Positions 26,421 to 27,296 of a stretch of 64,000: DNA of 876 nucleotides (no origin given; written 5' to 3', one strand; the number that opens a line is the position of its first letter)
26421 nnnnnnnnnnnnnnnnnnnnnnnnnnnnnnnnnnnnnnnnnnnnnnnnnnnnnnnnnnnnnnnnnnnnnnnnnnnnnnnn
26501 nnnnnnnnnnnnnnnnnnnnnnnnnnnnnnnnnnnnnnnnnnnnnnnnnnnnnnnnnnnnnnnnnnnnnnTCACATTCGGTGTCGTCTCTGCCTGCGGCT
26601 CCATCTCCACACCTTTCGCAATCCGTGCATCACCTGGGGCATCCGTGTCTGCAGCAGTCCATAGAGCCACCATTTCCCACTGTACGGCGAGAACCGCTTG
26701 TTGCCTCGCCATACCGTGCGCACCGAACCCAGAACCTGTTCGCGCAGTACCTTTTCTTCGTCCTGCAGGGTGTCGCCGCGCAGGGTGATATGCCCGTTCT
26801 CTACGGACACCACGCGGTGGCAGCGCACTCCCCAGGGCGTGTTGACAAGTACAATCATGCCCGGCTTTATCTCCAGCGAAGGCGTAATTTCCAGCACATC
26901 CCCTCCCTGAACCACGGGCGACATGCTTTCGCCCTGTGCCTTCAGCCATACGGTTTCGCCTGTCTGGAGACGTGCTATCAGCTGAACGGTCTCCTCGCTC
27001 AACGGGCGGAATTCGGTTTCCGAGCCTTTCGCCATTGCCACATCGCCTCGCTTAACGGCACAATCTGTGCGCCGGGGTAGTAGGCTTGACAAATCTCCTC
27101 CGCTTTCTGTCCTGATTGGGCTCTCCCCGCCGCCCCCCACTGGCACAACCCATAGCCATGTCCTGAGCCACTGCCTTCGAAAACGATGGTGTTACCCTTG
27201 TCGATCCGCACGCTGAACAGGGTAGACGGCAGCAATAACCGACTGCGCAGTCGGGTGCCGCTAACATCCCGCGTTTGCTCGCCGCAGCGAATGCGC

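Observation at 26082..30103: Co-directional block with a soluble S24/S26 peptidase, a PqqD-like peptide-binding protein, a candidate Cys-containing peptide, SpoIID, an AAC(3)-like acetyltransferase and a phosphoesterase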

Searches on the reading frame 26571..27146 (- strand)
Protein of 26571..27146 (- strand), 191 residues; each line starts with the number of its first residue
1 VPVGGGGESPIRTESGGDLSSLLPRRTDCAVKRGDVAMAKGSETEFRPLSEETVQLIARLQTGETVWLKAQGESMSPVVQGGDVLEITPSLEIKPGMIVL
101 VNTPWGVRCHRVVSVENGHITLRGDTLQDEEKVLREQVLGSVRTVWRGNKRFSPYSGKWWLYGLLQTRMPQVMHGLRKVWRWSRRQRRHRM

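Call 3: search_protein_families(library=pfam, proteins=[window:26571-27146:-], max_evalue=0.01)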
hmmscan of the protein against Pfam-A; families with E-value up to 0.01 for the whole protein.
window:26571-27146:- (191 aa): 1 family
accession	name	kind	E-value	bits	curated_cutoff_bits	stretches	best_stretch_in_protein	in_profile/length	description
PF00717.28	Peptidase_S24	-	5.2e-09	36.3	23.3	1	45-123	13-92/116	Peptidase S24-like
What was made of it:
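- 26571..27035 (-): Soluble archaeal-type (Ser/His) signal-peptidase-I-like leader peptidase, 154 aa.
- Candidate catalytic residues: Ser37 (GESMSP) and His73 (CHRVV), plus an acidic residue Asp88 (RGD) or Asp92/Glu93.
- Features: N-terminal helix 14-24, two C-terminal amphipathic helices, no N-terminal membrane anchor. Pfam Peptidase_S24, 36.3 bits (call 3).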

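Call 4: search_protein_families(library=ncbifam, proteins=[window:26571-27146:-], max_evalue=0.01)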
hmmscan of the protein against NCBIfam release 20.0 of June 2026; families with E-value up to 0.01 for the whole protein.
window:26571-27146:- (191 aa): 2 families
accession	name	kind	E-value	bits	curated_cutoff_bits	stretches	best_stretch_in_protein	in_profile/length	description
TIGR02228.1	sigpep_I_arch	equivalog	0.00082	19.3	51.85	1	58-142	25-118/158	signal peptidase I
TIGR02754.1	sod_Ni_protease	equivalog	0.0037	17.7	63.25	1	69-128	2-68/90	nickel-type superoxide dismutase maturation protease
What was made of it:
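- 26571..27035 (-): Weak NCBIfam hits to sigpep_I_arch and the NiSOD protease (call 4).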

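Call 21: search_solved_structures(query=window:26571-27035:-, max_evalue=1, show_alignments=2)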
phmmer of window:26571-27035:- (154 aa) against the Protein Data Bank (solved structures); distinct sequences matched with E-value up to 1: 2.
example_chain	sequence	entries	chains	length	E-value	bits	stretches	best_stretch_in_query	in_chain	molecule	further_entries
2fk7_A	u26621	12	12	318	0.5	13.2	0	53-107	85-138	methoxy mycolic acid synthase 4 | Hydroxymycolate synthase MmaA4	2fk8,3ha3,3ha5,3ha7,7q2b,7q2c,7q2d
4dbf_A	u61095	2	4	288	0.69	12.7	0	6-71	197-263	2-HYDROXYHEPTA-2,4-DIENE-1,7-DIOATE ISOMERASE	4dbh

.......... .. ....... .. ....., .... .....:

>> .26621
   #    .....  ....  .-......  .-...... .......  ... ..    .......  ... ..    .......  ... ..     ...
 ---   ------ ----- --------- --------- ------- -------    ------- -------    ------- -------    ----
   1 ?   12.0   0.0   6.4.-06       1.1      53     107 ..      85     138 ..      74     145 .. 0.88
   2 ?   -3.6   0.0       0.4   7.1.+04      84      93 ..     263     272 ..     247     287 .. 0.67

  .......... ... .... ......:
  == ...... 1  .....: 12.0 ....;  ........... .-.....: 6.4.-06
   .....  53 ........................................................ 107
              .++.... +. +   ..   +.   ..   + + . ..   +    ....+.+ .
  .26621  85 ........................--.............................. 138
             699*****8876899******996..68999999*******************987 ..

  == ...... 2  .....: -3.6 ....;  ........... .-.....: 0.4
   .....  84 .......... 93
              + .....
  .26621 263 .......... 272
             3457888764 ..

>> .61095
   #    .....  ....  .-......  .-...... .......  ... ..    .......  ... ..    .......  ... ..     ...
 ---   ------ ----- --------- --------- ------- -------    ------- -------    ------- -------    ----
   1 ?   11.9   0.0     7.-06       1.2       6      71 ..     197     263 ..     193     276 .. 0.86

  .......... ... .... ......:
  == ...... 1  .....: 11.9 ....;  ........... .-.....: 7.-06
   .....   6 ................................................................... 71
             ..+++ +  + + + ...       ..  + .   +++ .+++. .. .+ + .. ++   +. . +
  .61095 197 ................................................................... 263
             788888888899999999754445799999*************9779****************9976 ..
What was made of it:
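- Tried and rejected: Searching the peptidase sequence against PDB gave only noise (call 21).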

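Call 23: search_protein_representatives(protein=window:26571-27035:-)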
Query: 154 residues. Proteins with E-value up to 0.001 (for the whole library): 996; up to 1e-10: 2; up to 1e-30: 1. The best 150 are listed.
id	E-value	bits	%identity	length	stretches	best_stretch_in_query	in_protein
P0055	1.1e-92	324.0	93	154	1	1-154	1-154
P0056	8.7e-11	57.9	41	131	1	23-114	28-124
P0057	5.9e-10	55.2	41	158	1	17-120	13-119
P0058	9.6e-10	54.5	34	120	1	19-118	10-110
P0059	1.1e-09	54.4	34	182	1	10-149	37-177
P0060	1.7e-09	53.7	38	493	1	22-128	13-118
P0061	2.4e-09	53.3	36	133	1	23-123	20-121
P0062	2.7e-09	53.1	33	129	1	19-130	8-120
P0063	3.7e-09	52.6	36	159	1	22-115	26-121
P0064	3.8e-09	52.6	34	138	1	25-125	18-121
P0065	4.3e-09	52.4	43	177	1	19-122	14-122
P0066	4.6e-09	52.3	40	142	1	13-118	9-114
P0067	6.5e-09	51.8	35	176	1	21-130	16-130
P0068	6.7e-09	51.8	36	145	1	23-131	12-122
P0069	7.0e-09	51.7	36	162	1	18-128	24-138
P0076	1.1e-08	51.0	38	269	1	25-119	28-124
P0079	2.3e-08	50.1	37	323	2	15-120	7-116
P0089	4.7e-08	49.0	41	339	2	23-118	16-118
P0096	9.2e-08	48.1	41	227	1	23-125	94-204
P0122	2.2e-07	46.9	40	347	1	11-133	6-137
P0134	3.1e-07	46.4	33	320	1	21-152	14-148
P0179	1.5e-06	44.2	33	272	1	17-127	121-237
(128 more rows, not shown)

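Call 28: search_protein_families(library=pfam, proteins=[P0060, P0076, P0079, P0089, P0096, P0122, P0134, P0179, P0056, P0057], max_evalue=0.001)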
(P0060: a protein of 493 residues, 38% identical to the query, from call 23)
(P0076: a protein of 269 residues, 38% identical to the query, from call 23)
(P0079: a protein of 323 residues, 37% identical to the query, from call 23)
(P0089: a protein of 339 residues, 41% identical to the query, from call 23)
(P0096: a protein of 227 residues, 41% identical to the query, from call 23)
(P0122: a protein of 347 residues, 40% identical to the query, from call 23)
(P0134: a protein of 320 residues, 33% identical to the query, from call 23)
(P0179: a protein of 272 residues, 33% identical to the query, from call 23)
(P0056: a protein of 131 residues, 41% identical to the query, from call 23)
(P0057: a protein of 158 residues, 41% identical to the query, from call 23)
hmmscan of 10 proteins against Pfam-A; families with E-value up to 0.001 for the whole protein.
P0060 (493 aa): 1 family
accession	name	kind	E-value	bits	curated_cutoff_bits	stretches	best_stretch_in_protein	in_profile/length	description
PF00717.28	Peptidase_S24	-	4.9e-08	33.1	23.3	1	13-94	28-113/116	Peptidase S24-like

P0076 (269 aa): 1 family
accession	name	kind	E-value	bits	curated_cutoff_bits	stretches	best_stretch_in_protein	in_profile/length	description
PF00717.28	Peptidase_S24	-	3.9e-08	33.5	23.3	1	20-84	24-88/116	Peptidase S24-like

P0079 (323 aa): 5 families
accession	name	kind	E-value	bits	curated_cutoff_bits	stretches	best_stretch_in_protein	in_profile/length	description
PF00583.31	Acetyltransf_1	-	1.4e-13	51.5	20.7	1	199-287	31-116/116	Acetyltransferase (GNAT) family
PF13508.13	Acetyltransf_7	-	1.2e-10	42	27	1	200-289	2-84/84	Acetyltransferase (GNAT) domain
PF08445.16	FR47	-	1.5e-05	25.3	22.1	1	233-288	24-78/86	FR47-like protein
PF00717.28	Peptidase_S24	-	0.00054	20.1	23.3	1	16-99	29-113/116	Peptidase S24-like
PF13673.13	Acetyltransf_10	-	0.001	19.5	23.6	0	200-290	30-110/128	Acetyltransferase (GNAT) domain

P0089 (339 aa): 5 families
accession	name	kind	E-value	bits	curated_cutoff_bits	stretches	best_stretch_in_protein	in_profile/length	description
PF00583.31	Acetyltransf_1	-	3.5e-13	50.3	20.7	1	205-309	20-116/116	Acetyltransferase (GNAT) family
PF13508.13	Acetyltransf_7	-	8.4e-11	42.5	27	1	221-310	2-83/84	Acetyltransferase (GNAT) domain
PF13673.13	Acetyltransf_10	-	8.3e-09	35.9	23.6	1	205-313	14-111/128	Acetyltransferase (GNAT) domain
PF00717.28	Peptidase_S24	-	2.4e-05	24.4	23.3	1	9-92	22-101/116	Peptidase S24-like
PF08445.16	FR47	-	0.00089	19.6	22.1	0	255-312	24-80/86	FR47-like protein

P0096 (227 aa): 1 family
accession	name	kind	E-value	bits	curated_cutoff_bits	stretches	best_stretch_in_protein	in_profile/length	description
PF00717.28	Peptidase_S24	-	1.3e-06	28.5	23.3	1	101-152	37-85/116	Peptidase S24-like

P0122 (347 aa): 6 families
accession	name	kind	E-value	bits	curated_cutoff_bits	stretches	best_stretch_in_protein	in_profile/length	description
PF00583.31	Acetyltransf_1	-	8.5e-17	61.9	20.7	1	201-308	14-116/116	Acetyltransferase (GNAT) family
PF13508.13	Acetyltransf_7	-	4.7e-11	43.4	27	1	225-309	6-83/84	Acetyltransferase (GNAT) domain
PF13673.13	Acetyltransf_10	-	2e-09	38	23.6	1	223-311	32-110/128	Acetyltransferase (GNAT) domain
PF08445.16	FR47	-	1.1e-05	25.8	22.1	1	254-309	24-78/86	FR47-like protein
PF13302.13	Acetyltransf_3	-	0.00012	23.2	25.4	1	216-309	49-138/138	Acetyltransferase (GNAT) domain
PF00717.28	Peptidase_S24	-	0.00015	21.9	23.3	1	16-88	26-93/116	Peptidase S24-like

P0134 (320 aa): 9 families
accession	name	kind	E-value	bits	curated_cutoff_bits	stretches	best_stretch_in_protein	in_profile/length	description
PF00583.31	Acetyltransf_1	-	3.1e-21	76.2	20.7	1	193-288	27-116/116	Acetyltransferase (GNAT) family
PF13508.13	Acetyltransf_7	-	8e-16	58.6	27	1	202-290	3-84/84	Acetyltransferase (GNAT) domain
PF13673.13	Acetyltransf_10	-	6.6e-12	46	23.6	1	191-294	20-113/128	Acetyltransferase (GNAT) domain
PF08445.16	FR47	-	2.5e-11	43.9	22.1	1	234-291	24-80/86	FR47-like protein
PF13302.13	Acetyltransf_3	-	1e-06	30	25.4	1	177-289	31-138/138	Acetyltransferase (GNAT) domain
PF13527.13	Acetyltransf_9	-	2.4e-06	28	25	1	190-290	30-126/127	Acetyltransferase (GNAT) domain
PF00717.28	Peptidase_S24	-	0.00012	22.2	23.3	1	15-84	28-95/116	Peptidase S24-like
PF17013.11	Acetyltransf_15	-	0.00029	20.8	35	1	196-292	29-140/210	Putative acetyl-transferase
PF14542.12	Acetyltransf_CG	-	0.00096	19.7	30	0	233-266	26-59/80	GCN5-related N-acetyl-transferase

P0179 (272 aa): 1 family
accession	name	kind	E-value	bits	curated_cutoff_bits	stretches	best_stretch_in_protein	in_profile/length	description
PF00717.28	Peptidase_S24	-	2.3e-05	24.5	23.3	1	134-186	36-85/116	Peptidase S24-like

P0056 (131 aa): 1 family
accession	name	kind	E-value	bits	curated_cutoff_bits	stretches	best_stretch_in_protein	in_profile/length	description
PF00717.28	Peptidase_S24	-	1.5e-07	31.6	23.3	1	29-115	31-115/116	Peptidase S24-like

P0057 (158 aa): 1 family
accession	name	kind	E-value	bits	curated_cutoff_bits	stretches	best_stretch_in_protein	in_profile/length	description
PF00717.28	Peptidase_S24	-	0.00016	21.8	23.3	1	27-79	38-87/116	Peptidase S24-like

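Call 32: find_homologous_proteins(query=A3, max_evalue=0.00001)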
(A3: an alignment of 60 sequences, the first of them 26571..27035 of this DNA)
Query A3 (60 sequences) (154 aa, profile of the alignment): 44 proteins with E <= 0.00001 among 3698 candidates.
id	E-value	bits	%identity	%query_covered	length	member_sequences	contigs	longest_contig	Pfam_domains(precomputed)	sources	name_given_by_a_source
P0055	8.0e-38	147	93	100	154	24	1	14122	PF00717.29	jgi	jgi:hypothetical protein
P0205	4.0e-37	145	87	93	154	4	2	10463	PF00717.29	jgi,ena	-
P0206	1.2e-36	143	90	93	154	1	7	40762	PF00717.29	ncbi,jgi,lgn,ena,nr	ncbi:hypothetical protein HRbin16_01325 [bacterium HR16]|nr:hypothetical protein HRbin16_01325 [bact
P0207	1.6e-36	143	76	98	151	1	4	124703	PF00717.29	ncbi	-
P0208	1.7e-36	143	88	93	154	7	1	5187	PF00717.29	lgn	-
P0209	2.1e-36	142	82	100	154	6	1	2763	PF00717.29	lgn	-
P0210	4.4e-36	141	82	100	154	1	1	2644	PF00717.29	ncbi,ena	-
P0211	4.8e-36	141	86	93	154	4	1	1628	PF00717.29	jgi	-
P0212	6.0e-36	141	81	100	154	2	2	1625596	PF00717.29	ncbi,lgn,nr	ncbi:MAG: hypothetical protein KatS3mg022_0320 [Armatimonadota bacterium]|nr:MAG: hypothetical prote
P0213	1.8e-35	139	86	93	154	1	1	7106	PF00717.29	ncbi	ncbi:MAG: S24/S26 family peptidase [Armatimonadota bacterium]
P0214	1.9e-35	139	70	97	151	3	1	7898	PF00717.29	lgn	-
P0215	2.0e-35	139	75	97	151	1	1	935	PF00717.29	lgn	-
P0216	2.7e-35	139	72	97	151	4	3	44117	PF00717.29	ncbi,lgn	-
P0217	3.2e-35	138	76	97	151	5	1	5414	PF00717.29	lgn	-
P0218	3.2e-35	138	85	93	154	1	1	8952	PF00717.29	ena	-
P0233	1.3e-32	130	30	76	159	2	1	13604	PF00717.29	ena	-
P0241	3.5e-23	99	33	60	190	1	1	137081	PF00717.29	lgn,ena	-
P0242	4.8e-19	86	28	92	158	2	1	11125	-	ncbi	-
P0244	8.2e-17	79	29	49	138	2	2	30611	-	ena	-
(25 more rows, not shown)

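Call 33: find_encoding_contigs(protein=P0233, flank=7000, max_places=1)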
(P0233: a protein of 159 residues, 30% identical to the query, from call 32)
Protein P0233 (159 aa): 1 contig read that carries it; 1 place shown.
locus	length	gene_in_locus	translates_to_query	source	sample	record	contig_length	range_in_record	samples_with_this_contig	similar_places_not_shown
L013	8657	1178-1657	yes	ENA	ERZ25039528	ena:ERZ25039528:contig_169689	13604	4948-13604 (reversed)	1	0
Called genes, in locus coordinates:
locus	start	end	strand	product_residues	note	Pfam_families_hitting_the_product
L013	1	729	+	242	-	?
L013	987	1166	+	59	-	-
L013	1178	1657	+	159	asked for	PF00717:Peptidase_S24 (weak)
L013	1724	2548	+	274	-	PF27840:ScmC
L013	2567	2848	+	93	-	PF05402:PqqD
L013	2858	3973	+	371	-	PF19238:Radical_SAM_2 (faint), PF04055:Radical_SAM, PF13186:SPASM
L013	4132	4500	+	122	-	PF17132:Glyco_hydro_106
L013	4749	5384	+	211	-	PF00754:F5_F8_type_C, PF17132:Glyco_hydro_106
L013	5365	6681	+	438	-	PF17132:Glyco_hydro_106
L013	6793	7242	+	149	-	-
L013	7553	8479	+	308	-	PF06045:Rhamnogal_lyase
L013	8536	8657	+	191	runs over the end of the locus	PF14686:fn3_3, PF13620:CarboxypepD_reg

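Call 34: find_encoding_contigs(protein=P0241, flank=7000, max_places=1)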
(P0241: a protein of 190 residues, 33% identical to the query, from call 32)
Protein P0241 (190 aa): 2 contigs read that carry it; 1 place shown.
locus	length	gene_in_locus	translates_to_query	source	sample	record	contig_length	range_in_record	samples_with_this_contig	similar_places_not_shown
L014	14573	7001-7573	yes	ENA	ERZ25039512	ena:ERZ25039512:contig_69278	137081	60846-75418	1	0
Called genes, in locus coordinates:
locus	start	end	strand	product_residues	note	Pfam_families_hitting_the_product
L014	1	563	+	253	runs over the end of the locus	PF02223:Thymidylate_kin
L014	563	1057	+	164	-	PF00300:His_Phos_1 (weak)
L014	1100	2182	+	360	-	PF10009:DUF2252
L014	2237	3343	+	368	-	PF00561:Abhydrolase_1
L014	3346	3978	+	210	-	PF13489:Methyltransf_23, PF07021:MetW, PF13847:Methyltransf_31, PF08241:Methyltransf_11, PF08242:Methyltransf_12 (weak), PF13649:Methyltransf_25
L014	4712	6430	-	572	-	-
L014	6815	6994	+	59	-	-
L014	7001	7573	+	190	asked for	PF00717:Peptidase_S24 (weak)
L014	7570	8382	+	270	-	PF27840:ScmC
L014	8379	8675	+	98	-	PF05402:PqqD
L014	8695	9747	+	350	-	PF04055:Radical_SAM, PF13186:SPASM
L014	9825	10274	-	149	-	PF00581:Rhodanese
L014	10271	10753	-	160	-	PF03061:4HBT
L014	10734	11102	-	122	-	PF02579:Nitro_FeMo-Co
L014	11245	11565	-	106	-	PF02635:DsrE (weak)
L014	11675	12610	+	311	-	PF07291:MauE, PF07681:DoxX (weak)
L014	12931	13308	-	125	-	PF03551:PadR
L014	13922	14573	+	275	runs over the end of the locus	-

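Call 35: find_encoding_contigs(protein=P0242, flank=7000, max_places=1)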
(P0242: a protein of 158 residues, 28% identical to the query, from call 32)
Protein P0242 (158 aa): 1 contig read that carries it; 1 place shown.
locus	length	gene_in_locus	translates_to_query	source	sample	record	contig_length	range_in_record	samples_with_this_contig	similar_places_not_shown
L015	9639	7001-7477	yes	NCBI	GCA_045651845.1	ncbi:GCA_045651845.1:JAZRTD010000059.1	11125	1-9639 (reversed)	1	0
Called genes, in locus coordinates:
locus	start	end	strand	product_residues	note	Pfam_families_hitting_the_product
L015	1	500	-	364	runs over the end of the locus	PF04055:Radical_SAM, PF06969:HemN_C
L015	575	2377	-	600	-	PF00395:SLH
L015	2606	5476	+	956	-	PF00395:SLH (weak)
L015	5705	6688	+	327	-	PF00395:SLH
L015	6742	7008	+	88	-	PF05402:PqqD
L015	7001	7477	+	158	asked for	-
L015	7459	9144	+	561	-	PF00664:ABC_membrane, PF00005:ABC_tran, PF02463:SMC_N (faint)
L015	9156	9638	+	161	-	?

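Call 36: find_encoding_contigs(protein=P0244, flank=7000, max_places=1)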
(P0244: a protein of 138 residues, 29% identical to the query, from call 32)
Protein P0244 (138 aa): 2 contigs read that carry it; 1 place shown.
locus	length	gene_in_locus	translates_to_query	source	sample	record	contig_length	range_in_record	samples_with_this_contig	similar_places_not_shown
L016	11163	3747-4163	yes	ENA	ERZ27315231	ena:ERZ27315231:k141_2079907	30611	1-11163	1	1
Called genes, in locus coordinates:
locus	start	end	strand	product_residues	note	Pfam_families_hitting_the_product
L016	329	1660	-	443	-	PF14907:NTP_transf_5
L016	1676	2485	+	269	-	PF00005:ABC_tran, PF13304:AAA_21 (weak)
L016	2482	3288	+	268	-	PF01061:ABC2_membrane, PF12698:ABC2_membrane_3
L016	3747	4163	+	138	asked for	-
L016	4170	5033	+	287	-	PF27840:ScmC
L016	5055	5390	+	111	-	PF05402:PqqD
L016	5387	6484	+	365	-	PF04055:Radical_SAM, PF13186:SPASM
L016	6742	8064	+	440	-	PF00083:Sugar_tr, PF07690:MFS_1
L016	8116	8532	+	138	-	PF00903:Glyoxalase, PF13468:Glyoxalase_3 (weak), PF13669:Glyoxalase_4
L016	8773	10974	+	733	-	PF02368:Big_2, PF26182:Ig_NUP210_5th (faint), PF26918:Ig_Eae (faint), PF02368:Big_2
